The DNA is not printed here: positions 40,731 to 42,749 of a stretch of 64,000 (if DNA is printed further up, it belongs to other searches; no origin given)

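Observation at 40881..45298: Uncharacterised Fe-S operon: B12-binding radical SAM, DUF362-ferredoxin, YjbQ and a Cys-rich ferredoxin protein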

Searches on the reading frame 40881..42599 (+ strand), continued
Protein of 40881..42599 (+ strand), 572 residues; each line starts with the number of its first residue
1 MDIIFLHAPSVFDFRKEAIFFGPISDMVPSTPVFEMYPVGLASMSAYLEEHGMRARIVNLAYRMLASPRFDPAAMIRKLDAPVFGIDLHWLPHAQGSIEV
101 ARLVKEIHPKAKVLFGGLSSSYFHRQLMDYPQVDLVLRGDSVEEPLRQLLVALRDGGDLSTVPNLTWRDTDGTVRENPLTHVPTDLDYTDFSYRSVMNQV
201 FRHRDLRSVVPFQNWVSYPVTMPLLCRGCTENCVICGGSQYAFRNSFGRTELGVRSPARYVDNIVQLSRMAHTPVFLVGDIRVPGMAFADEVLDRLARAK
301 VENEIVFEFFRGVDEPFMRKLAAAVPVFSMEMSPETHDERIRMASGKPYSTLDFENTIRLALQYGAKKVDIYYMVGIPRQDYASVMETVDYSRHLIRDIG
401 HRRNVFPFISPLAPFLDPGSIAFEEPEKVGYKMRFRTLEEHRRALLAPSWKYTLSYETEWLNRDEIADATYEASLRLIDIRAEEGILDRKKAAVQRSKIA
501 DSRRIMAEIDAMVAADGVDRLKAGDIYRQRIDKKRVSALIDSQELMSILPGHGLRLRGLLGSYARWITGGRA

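Call 42: find_homologous_proteins(query=L001:9716-10852:+, max_evalue=1e-10)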
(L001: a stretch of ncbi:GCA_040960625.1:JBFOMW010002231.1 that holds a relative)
Query L001:9716-10852:+ (378 aa): 2257 proteins with E <= 1e-10 among 8000 candidates; the best 120 are listed.
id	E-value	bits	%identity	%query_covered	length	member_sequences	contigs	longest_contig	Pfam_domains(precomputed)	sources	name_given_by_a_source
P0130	1.6e-251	852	100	100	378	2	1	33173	PF14697.12,PF04015.18,PF12797.13,PF00037.33,PF12838.13,PF13237.12,PF13187.12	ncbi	-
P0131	4.0e-212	722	85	98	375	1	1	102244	PF04015.18,PF00037.33,PF13237.12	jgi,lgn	jgi:uncharacterized protein (DUF362 family)/Pyruvate/2-oxoacid:ferredoxin oxidoreductase delta subun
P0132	1.1e-172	593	92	75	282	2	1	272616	PF14697.12,PF04015.18,PF12797.13,PF00037.33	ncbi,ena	-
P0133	9.9e-141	487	61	97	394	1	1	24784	PF14697.12,PF04015.18,PF12797.13,PF12837.13,PF00037.33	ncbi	-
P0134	2.1e-132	460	56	97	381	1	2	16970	PF14697.12,PF04015.18,PF12797.13,PF12837.13,PF00037.33,PF12838.13,PF13534.12,PF13237.12,PF13183.12,PF13187.12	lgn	-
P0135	5.1e-130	452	58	94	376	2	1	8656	PF04015.18,PF12797.13,PF12837.13,PF00037.33,PF12838.13,PF13237.12,PF13187.12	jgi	jgi:uncharacterized protein (DUF362 family)/NAD-dependent dihydropyrimidine dehydrogenase PreA subun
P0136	3.0e-117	410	52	95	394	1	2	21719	PF14697.12,PF04015.18,PF00037.33,PF12838.13,PF13237.12,PF13187.12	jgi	jgi:uncharacterized protein (DUF362 family)/Pyruvate/2-oxoacid:ferredoxin oxidoreductase delta subun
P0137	2.5e-115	404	54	94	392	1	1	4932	PF14697.12,PF04015.18,PF12837.13,PF00037.33,PF12838.13,PF25160.2,PF13237.12,PF13187.12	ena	-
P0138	1.1e-105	372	51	96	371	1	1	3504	PF04015.18,PF12837.13,PF00037.33,PF12838.13,PF13237.12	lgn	-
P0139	5.5e-104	366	50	96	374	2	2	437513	PF04015.18,PF12837.13,PF00037.33,PF12838.13,PF13237.12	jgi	jgi:uncharacterized protein (DUF362 family)/ferredoxin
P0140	1.4e-103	365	51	95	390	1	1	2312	PF04015.18,PF12837.13,PF00037.33,PF12838.13,PF13237.12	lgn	-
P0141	2.8e-103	364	48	96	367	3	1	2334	PF04015.18,PF12837.13,PF00037.33,PF12838.13,PF13237.12,PF13187.12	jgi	-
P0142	1.2e-102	362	49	93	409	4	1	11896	PF04015.18,PF00037.33,PF12838.13,PF13237.12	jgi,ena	-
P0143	1.1e-101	359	47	97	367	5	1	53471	PF04015.18,PF12837.13,PF00037.33,PF12838.13,PF13237.12,PF13187.12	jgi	jgi:uncharacterized protein (DUF362 family)/NAD-dependent dihydropyrimidine dehydrogenase PreA subun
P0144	6.2e-98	347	47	92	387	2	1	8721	PF14697.12,PF04015.18,PF12837.13,PF00037.33,PF12838.13,PF13237.12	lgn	-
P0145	2.4e-97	345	50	93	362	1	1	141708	PF04015.18,PF12837.13,PF00037.33,PF12838.13,PF13237.12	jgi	jgi:uncharacterized protein (DUF362 family)/ferredoxin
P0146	8.3e-97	343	45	94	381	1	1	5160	PF14697.12,PF04015.18,PF00037.33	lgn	-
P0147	1.1e-96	343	48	93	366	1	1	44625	PF04015.18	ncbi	-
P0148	4.0e-96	341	50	93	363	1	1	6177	PF04015.18,PF12797.13,PF12837.13,PF00037.33,PF12838.13,PF13237.12,PF13187.12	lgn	-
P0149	8.1e-96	340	48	95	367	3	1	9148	PF04015.18,PF12797.13,PF12837.13,PF00037.33,PF12838.13,PF13237.12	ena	-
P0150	1.0e-95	339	48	93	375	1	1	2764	PF04015.18,PF12837.13,PF00037.33,PF12838.13,PF13534.12,PF13237.12,PF13187.12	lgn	-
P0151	2.2e-95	338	47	94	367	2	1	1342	PF04015.18,PF00037.33,PF12838.13,PF13237.12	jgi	-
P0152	9.9e-95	336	43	95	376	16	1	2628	PF04015.18,PF00037.33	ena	-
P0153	1.5e-94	335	45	93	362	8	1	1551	PF04015.18,PF00037.33,PF13237.12,PF13187.12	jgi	-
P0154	3.0e-94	334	48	90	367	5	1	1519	PF14697.12,PF04015.18,PF12837.13,PF00037.33,PF12838.13,PF13237.12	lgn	-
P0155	3.3e-94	334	48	95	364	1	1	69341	PF04015.18,PF12797.13,PF12837.13,PF00037.33,PF12838.13,PF13237.12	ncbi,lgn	-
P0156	4.1e-94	334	47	95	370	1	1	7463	PF14697.12,PF04015.18,PF00037.33,PF12838.13,PF13237.12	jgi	jgi:uncharacterized protein (DUF362 family)/Pyruvate/2-oxoacid:ferredoxin oxidoreductase delta subun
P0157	1.8e-93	332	45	95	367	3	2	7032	PF14697.12,PF04015.18,PF12837.13,PF00037.33,PF13237.12,PF13187.12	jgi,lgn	jgi:uncharacterized protein (DUF362 family)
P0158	1.9e-93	332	48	90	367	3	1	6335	PF04015.18,PF12837.13,PF00037.33,PF12838.13,PF13237.12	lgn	-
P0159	3.3e-93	331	48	93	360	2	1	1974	PF04015.18,PF12797.13,PF12837.13,PF00037.33,PF12838.13,PF13237.12,PF13187.12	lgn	-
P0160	5.2e-93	330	47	89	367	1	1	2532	PF04015.18,PF12797.13,PF12837.13,PF00037.33,PF12838.13,PF25160.2,PF13237.12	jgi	jgi:uncharacterized protein (DUF362 family)/NAD-dependent dihydropyrimidine dehydrogenase PreA subun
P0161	6.8e-93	330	47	95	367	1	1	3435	PF04015.18,PF12797.13,PF12837.13,PF00037.33,PF12838.13,PF13237.12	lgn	-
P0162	2.2e-92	328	45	94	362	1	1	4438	PF04015.18,PF00037.33,PF12838.13,PF13237.12,PF13187.12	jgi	jgi:uncharacterized protein (DUF362 family)/NAD-dependent dihydropyrimidine dehydrogenase PreA subun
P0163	2.5e-92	328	43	96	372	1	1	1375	PF04015.18,PF12837.13,PF00037.33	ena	-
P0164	4.6e-92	327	47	89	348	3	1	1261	PF04015.18,PF00037.33,PF12838.13,PF13237.12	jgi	-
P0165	9.8e-92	326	44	94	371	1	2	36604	PF14697.12,PF04015.18,PF12797.13,PF12837.13,PF00037.33,PF12838.13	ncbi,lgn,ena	-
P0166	1.8e-91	325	46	95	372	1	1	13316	PF04015.18,PF12837.13,PF00037.33,PF13183.12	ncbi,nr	ncbi:MAG: DUF362 domain-containing protein [Proteobacteria bacterium]|nr:DUF362 domain-containing pr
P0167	2.2e-91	325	47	94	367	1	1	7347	PF04015.18,PF12797.13,PF12837.13,PF00037.33,PF12838.13,PF13237.12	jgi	jgi:uncharacterized protein (DUF362 family)/Pyruvate/2-oxoacid:ferredoxin oxidoreductase delta subun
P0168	3.8e-91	324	44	95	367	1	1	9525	PF04015.18,PF12837.13,PF00037.33,PF13237.12,PF13187.12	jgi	jgi:uncharacterized protein (DUF362 family)/Pyruvate/2-oxoacid:ferredoxin oxidoreductase delta subun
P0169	5.6e-91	324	44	92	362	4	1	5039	PF04015.18,PF00037.33,PF12838.13,PF13237.12,PF13187.12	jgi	-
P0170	8.1e-91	323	46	94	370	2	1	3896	PF04015.18,PF12837.13,PF00037.33,PF13237.12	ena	-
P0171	9.9e-91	323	46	92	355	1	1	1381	PF14697.12,PF04015.18,PF12837.13,PF00037.33,PF12838.13,PF13237.12,PF13187.12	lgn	-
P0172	1.1e-90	323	46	93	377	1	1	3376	PF14697.12,PF04015.18,PF12797.13,PF12837.13,PF00037.33,PF13484.12,PF12838.13,PF13237.12,PF13187.12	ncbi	-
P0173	1.5e-90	322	42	94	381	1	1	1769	PF04015.18,PF12797.13,PF12837.13,PF00037.33,PF12838.13,PF13237.12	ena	-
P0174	1.6e-90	322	46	94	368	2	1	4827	PF04015.18,PF12797.13,PF12837.13,PF00037.33,PF12838.13,PF13237.12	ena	-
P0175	1.9e-90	322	44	98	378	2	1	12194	PF04015.18,PF00037.33,PF13237.12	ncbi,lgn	ncbi:MAG: DUF362 domain-containing protein [Desulfosudaceae bacterium]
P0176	2.1e-90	322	44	94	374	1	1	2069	PF04015.18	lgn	-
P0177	2.5e-90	322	45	94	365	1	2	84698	PF14697.12,PF04015.18,PF12797.13,PF12837.13,PF00037.33,PF12838.13,PF13187.12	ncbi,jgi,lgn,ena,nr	ncbi:MAG TPA: DUF362 domain-containing protein [Actinobacteria bacterium]|nr:DUF362 domain-containin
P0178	2.8e-90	321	43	94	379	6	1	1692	PF14697.12,PF04015.18,PF12797.13,PF12837.13,PF00037.33,PF12838.13,PF13237.12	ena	-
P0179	3.2e-90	321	44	95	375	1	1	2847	PF04015.18,PF12797.13,PF12837.13,PF00037.33,PF13484.12,PF12838.13,PF13237.12,PF13187.12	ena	-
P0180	3.4e-90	321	43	95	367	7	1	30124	PF04015.18,PF00037.33,PF13237.12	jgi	jgi:uncharacterized protein (DUF362 family)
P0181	5.1e-90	321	43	92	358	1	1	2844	PF04015.18,PF12797.13,PF00037.33,PF12838.13,PF13237.12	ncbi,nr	ncbi:MAG: hypothetical protein QG588_1969 [Candidatus Poribacteria bacterium]|nr:hypothetical protei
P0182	7.8e-90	320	48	92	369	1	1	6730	PF04015.18,PF12797.13,PF12837.13,PF00037.33,PF12838.13,PF13237.12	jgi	-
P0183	1.7e-89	319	45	95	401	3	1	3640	PF04015.18,PF12797.13,PF12837.13,PF00037.33,PF12838.13,PF13237.12,PF13187.12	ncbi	ncbi:MAG: DUF362 domain-containing protein [Desulfovermiculus sp.]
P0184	1.7e-89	319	47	93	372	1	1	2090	PF04015.18,PF12797.13,PF12837.13,PF00037.33,PF12838.13,PF13237.12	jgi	jgi:uncharacterized protein (DUF362 family)/ferredoxin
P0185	1.8e-89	319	44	95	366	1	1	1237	PF14697.12,PF04015.18,PF12797.13,PF12837.13,PF00037.33,PF12838.13,PF13237.12,PF13187.12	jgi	jgi:uncharacterized protein (DUF362 family)/NAD-dependent dihydropyrimidine dehydrogenase PreA subun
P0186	3.1e-89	318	44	94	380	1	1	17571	PF04015.18,PF12797.13,PF00037.33,PF12838.13,PF13237.12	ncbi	ncbi:MAG: DUF362 domain-containing protein [Thermodesulfobacteriota bacterium]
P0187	5.6e-89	317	43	96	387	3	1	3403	PF04015.18,PF12797.13,PF12837.13,PF00037.33,PF12838.13,PF13237.12,PF13187.12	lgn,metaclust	metaclust:\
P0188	8.5e-89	316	44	95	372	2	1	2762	PF04015.18,PF12837.13,PF00037.33,PF12838.13,PF13237.12,PF13183.12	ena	-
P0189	9.5e-89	316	45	92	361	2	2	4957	PF14697.12,PF04015.18,PF12797.13,PF12837.13,PF00037.33,PF12838.13,PF13237.12,PF13187.12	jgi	jgi:uncharacterized protein (DUF362 family)/NAD-dependent dihydropyrimidine dehydrogenase PreA subun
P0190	9.7e-89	316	44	94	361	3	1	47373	PF04015.18,PF12797.13,PF12837.13,PF00037.33,PF12838.13,PF13237.12,PF13187.12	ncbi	-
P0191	1.5e-88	316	43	97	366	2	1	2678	PF04015.18,PF12797.13,PF12837.13,PF00037.33,PF12838.13,PF13237.12,PF13187.12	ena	-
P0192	1.7e-88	315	44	96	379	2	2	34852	PF04015.18,PF12797.13,PF12837.13,PF00037.33,PF12838.13,PF13237.12,PF13187.12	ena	-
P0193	1.9e-88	315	45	94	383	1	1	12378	PF04015.18,PF00037.33,PF13484.12,PF12838.13,PF13237.12,PF13187.12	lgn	-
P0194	2.0e-88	315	45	95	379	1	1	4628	PF04015.18,PF12797.13,PF12837.13,PF00037.33,PF12838.13,PF13237.12,PF13187.12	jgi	jgi:uncharacterized protein (DUF362 family)/NAD-dependent dihydropyrimidine dehydrogenase PreA subun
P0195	2.1e-88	315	45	94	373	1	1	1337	PF04015.18,PF12837.13,PF00037.33,PF12838.13,PF13237.12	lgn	-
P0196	3.0e-88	315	44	95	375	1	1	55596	PF04015.18,PF12837.13,PF00037.33,PF12838.13,PF13237.12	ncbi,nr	ncbi:MAG: DUF362 domain-containing protein [bacterium]|nr:DUF362 domain-containing protein [bacteriu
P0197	3.7e-88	314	44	93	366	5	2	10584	PF14697.12,PF04015.18,PF00037.33,PF13187.12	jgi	jgi:uncharacterized protein (DUF362 family)/NAD-dependent dihydropyrimidine dehydrogenase PreA subun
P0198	6.9e-88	314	46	93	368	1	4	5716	PF04015.18,PF12797.13,PF12837.13,PF00037.33,PF12838.13,PF13237.12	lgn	-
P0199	1.5e-87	312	44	94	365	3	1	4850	PF14697.12,PF04015.18,PF12797.13,PF12837.13,PF00037.33,PF12838.13,PF13237.12,PF13187.12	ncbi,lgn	-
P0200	1.6e-87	312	43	95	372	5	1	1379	PF14697.12,PF04015.18,PF00037.33,PF12838.13,PF13237.12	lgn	-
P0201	2.5e-87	312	43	96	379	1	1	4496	PF14697.12,PF04015.18,PF12797.13,PF00037.33,PF12838.13,PF13237.12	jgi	jgi:uncharacterized protein (DUF362 family)/NAD-dependent dihydropyrimidine dehydrogenase PreA subun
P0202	2.6e-87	312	42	92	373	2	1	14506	PF04015.18,PF12797.13,PF12837.13,PF00037.33,PF12838.13,PF13237.12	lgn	-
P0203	3.1e-87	311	44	94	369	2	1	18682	PF14697.12,PF04015.18,PF12797.13,PF12837.13,PF00037.33,PF12838.13,PF13237.12,PF13187.12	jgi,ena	-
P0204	6.3e-87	310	41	92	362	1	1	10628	PF14697.12,PF04015.18,PF12797.13,PF12837.13,PF00037.33,PF12838.13,PF13237.12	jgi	jgi:uncharacterized protein (DUF362 family)/NAD-dependent dihydropyrimidine dehydrogenase PreA subun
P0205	6.4e-87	310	43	96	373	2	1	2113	PF04015.18,PF12837.13,PF00037.33,PF13484.12,PF12838.13,PF13237.12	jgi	jgi:uncharacterized protein (DUF362 family)/NAD-dependent dihydropyrimidine dehydrogenase PreA subun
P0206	7.9e-87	310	45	94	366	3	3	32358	PF14697.12,PF04015.18,PF12797.13,PF12837.13,PF00037.33,PF12838.13,PF13237.12,PF13187.12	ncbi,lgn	-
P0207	8.0e-87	310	43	97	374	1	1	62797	PF04015.18,PF12837.13,PF00037.33,PF13237.12,PF13187.12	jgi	jgi:uncharacterized protein (DUF362 family)/NAD-dependent dihydropyrimidine dehydrogenase PreA subun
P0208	8.6e-87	310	44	92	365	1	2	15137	PF04015.18,PF00037.33,PF13187.12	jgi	jgi:uncharacterized protein (DUF362 family)/Pyruvate/2-oxoacid:ferredoxin oxidoreductase delta subun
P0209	9.9e-87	310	44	93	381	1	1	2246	PF04015.18,PF00037.33,PF13237.12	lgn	-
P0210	1.0e-86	310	44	92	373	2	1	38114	PF04015.18,PF12797.13,PF12837.13,PF00037.33,PF12838.13,PF13237.12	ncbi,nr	ncbi:MAG: DUF362 domain-containing protein [Spirochaetes bacterium]|nr:DUF362 domain-containing prot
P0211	1.0e-86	310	44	87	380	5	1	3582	PF04015.18,PF12797.13,PF00037.33,PF12838.13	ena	-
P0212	1.3e-86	309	43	94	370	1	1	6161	PF04015.18,PF12797.13,PF12837.13,PF00037.33,PF12838.13,PF13237.12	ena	-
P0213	1.3e-86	309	45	92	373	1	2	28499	PF04015.18,PF12837.13,PF00037.33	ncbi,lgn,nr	ncbi:MAG: DUF362 domain-containing protein [Thermodesulfobacteriota bacterium]|nr:DUF362 domain-cont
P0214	1.8e-86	309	43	94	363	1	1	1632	PF14697.12,PF04015.18,PF12797.13,PF12837.13,PF00037.33,PF12838.13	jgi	jgi:uncharacterized protein (DUF362 family)/NAD-dependent dihydropyrimidine dehydrogenase PreA subun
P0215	2.0e-86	309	42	95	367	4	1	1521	PF14697.12,PF04015.18,PF12837.13,PF00037.33,PF13237.12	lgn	-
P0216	2.1e-86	309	44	95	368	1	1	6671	PF04015.18,PF12797.13,PF12837.13,PF00037.33,PF12838.13,PF25160.2,PF13237.12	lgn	-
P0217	3.7e-86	308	45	94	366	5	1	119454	PF14697.12,PF04015.18,PF12797.13,PF12837.13,PF00037.33,PF12838.13,PF13237.12,PF13187.12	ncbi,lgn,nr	ncbi:MAG: DUF362 domain-containing protein [Actinobacteria bacterium]|nr:DUF362 domain-containing pr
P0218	4.8e-86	307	40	96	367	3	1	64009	PF14697.12,PF04015.18,PF12837.13,PF00037.33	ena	-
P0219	8.0e-86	307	43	96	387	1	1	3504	PF14697.12,PF04015.18,PF12797.13,PF12837.13,PF00037.33,PF13237.12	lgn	-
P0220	9.0e-86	307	62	59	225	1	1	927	PF14697.12,PF04015.18,PF12797.13,PF12837.13,PF00037.33,PF12838.13,PF13237.12,PF13187.12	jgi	-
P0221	9.7e-86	306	45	92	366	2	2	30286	PF04015.18,PF12797.13,PF12837.13,PF00037.33,PF12838.13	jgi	-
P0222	1.4e-85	306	44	92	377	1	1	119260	PF14697.12,PF04015.18,PF12797.13,PF12837.13,PF00037.33,PF12838.13,PF13237.12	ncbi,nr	ncbi:MAG: DUF362 domain-containing protein [Desulfatibacillum sp.]|nr:DUF362 domain-containing prote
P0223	1.5e-85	306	43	93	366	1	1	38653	PF14697.12,PF04015.18,PF12797.13,PF12837.13,PF00037.33,PF12838.13,PF13237.12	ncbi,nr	ncbi:MAG: DUF362 domain-containing protein [Actinobacteria bacterium]|nr:DUF362 domain-containing pr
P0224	1.5e-85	306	43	92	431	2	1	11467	PF14697.12,PF04015.18,PF12797.13,PF12837.13,PF00037.33,PF12838.13,PF13237.12,PF13187.12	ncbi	ncbi:MAG: DUF362 domain-containing protein [Thermodesulfobacteriota bacterium]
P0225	2.1e-85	305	43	93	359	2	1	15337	PF04015.18,PF12797.13,PF12837.13,PF00037.33,PF12838.13,PF13237.12,PF13187.12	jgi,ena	-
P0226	2.8e-85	305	42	97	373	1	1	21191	PF14697.12,PF04015.18,PF12797.13,PF12837.13,PF00037.33,PF12838.13,PF13237.12,PF13187.12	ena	-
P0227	3.8e-85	304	42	93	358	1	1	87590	PF04015.18,PF12797.13,PF00037.33,PF12838.13,PF13237.12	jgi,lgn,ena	-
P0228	4.1e-85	304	43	94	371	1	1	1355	PF04015.18,PF12797.13,PF12837.13,PF00037.33,PF13237.12,PF13187.12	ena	-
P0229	6.2e-85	304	45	95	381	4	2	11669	PF14697.12,PF04015.18,PF12797.13,PF12837.13,PF00037.33,PF12838.13,PF13237.12,PF13187.12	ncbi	ncbi:MAG: DUF362 domain-containing protein [Desulfosudaceae bacterium]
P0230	9.5e-85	303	45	93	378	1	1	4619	PF04015.18,PF12797.13,PF12837.13,PF00037.33,PF12838.13,PF13237.12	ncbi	-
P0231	9.9e-85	303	43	94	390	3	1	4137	PF14697.12,PF04015.18,PF12797.13,PF12837.13,PF00037.33,PF13237.12,PF13187.12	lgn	-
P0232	1.2e-84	303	44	96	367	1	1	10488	PF04015.18,PF12797.13,PF00037.33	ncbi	-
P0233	1.8e-84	302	43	96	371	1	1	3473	PF14697.12,PF04015.18,PF12797.13,PF12837.13,PF00037.33,PF12838.13,PF13237.12,PF13183.12,PF13187.12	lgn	-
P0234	1.9e-84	302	43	96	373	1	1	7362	PF14697.12,PF04015.18,PF12837.13,PF00037.33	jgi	-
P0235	1.9e-84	302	44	94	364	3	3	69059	PF14697.12,PF04015.18,PF12797.13,PF12837.13,PF00037.33,PF12838.13,PF13237.12,PF13187.12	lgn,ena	-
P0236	2.4e-84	302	46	91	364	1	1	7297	PF04015.18,PF12797.13,PF12837.13,PF00037.33,PF12838.13,PF13187.12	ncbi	-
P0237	3.0e-84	302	43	94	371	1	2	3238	PF14697.12,PF04015.18,PF12797.13,PF12837.13,PF00037.33,PF13237.12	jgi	jgi:uncharacterized protein (DUF362 family)/ferredoxin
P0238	3.1e-84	302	46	94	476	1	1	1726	PF04015.18,PF12837.13,PF00037.33,PF12838.13,PF13237.12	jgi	jgi:uncharacterized protein (DUF362 family)/ferredoxin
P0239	3.3e-84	301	42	95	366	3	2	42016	PF04015.18,PF12797.13,PF12837.13,PF00037.33,PF12838.13,PF13237.12,PF13187.12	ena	-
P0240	3.4e-84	301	42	95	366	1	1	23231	PF04015.18,PF12797.13,PF12837.13,PF00037.33,PF13237.12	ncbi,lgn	-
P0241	4.4e-84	301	43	95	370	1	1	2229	PF14697.12,PF04015.18,PF12797.13,PF12837.13,PF00037.33,PF12838.13,PF13237.12,PF13187.12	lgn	-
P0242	5.3e-84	301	41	94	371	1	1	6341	PF04015.18,PF00037.33,PF12838.13,PF13237.12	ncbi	-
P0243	5.5e-84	301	44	94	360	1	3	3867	PF14697.12,PF04015.18,PF12797.13,PF12837.13,PF00037.33,PF12838.13,PF13237.12,PF13183.12,PF13187.12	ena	-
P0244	5.8e-84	301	41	91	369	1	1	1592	PF04015.18,PF12837.13,PF00037.33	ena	-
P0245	6.1e-84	301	42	96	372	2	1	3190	PF14697.12,PF04015.18,PF12797.13,PF12837.13,PF00037.33,PF12838.13,PF13237.12,PF13187.12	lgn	-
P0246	1.0e-83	300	45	92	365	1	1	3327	PF04015.18,PF12797.13,PF12837.13,PF00037.33,PF12838.13,PF13237.12,PF13187.12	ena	-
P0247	1.0e-83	300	43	93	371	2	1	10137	PF14697.12,PF04015.18,PF12797.13,PF12837.13,PF00037.33,PF12838.13,PF13237.12,PF13187.12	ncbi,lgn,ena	-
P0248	1.2e-83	300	41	91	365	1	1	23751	PF14697.12,PF04015.18,PF12797.13,PF12837.13,PF00037.33,PF12838.13,PF13237.12,PF13187.12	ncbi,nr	ncbi:MAG: DUF362 domain-containing protein [Actinobacteria bacterium]|nr:DUF362 domain-containing pr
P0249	1.3e-83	299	44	93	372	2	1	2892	PF14697.12,PF04015.18,PF12797.13,PF00037.33,PF12838.13,PF13237.12,PF13187.12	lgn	-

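Call 44: find_related_loci(query=A3, collection=metagenome_contigs, flank=8000)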
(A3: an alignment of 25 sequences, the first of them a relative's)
Query A3 (378 aa) in metagenome_contigs; peptide patterns used: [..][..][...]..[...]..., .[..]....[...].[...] (x = any residue, [..] = any of these).
600 stretches matched a pattern (row limit reached: there are more); 546 encode a relative of the query (tblastn E <= 1e-3); the best 80 are kept; 80 distinct loci.
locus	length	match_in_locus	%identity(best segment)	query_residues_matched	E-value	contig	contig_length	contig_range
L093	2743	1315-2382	44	10-364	1e-98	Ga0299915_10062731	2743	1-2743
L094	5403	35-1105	43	10-365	4e-95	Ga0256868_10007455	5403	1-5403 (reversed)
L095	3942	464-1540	42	7-364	1e-94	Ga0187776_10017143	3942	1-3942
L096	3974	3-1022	45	27-365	5e-94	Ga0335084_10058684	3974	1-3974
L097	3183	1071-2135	45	10-363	7e-95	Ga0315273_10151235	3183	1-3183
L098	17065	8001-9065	44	15-364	2e-85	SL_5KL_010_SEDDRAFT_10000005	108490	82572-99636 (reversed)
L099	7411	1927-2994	40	16-364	4e-85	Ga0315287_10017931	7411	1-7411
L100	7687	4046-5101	43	10-359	8e-85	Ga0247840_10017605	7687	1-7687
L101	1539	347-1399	41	10-358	2e-90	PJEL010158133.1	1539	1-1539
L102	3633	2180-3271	41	4-367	2e-84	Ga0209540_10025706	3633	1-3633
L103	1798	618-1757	41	10-376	9e-88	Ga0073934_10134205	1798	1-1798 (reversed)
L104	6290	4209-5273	39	6-358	2e-83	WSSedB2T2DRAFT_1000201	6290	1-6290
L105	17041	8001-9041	44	12-359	1e-82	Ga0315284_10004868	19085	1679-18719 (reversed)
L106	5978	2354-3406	39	10-358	7e-82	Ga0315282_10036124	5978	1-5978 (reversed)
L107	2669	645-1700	40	10-359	2e-83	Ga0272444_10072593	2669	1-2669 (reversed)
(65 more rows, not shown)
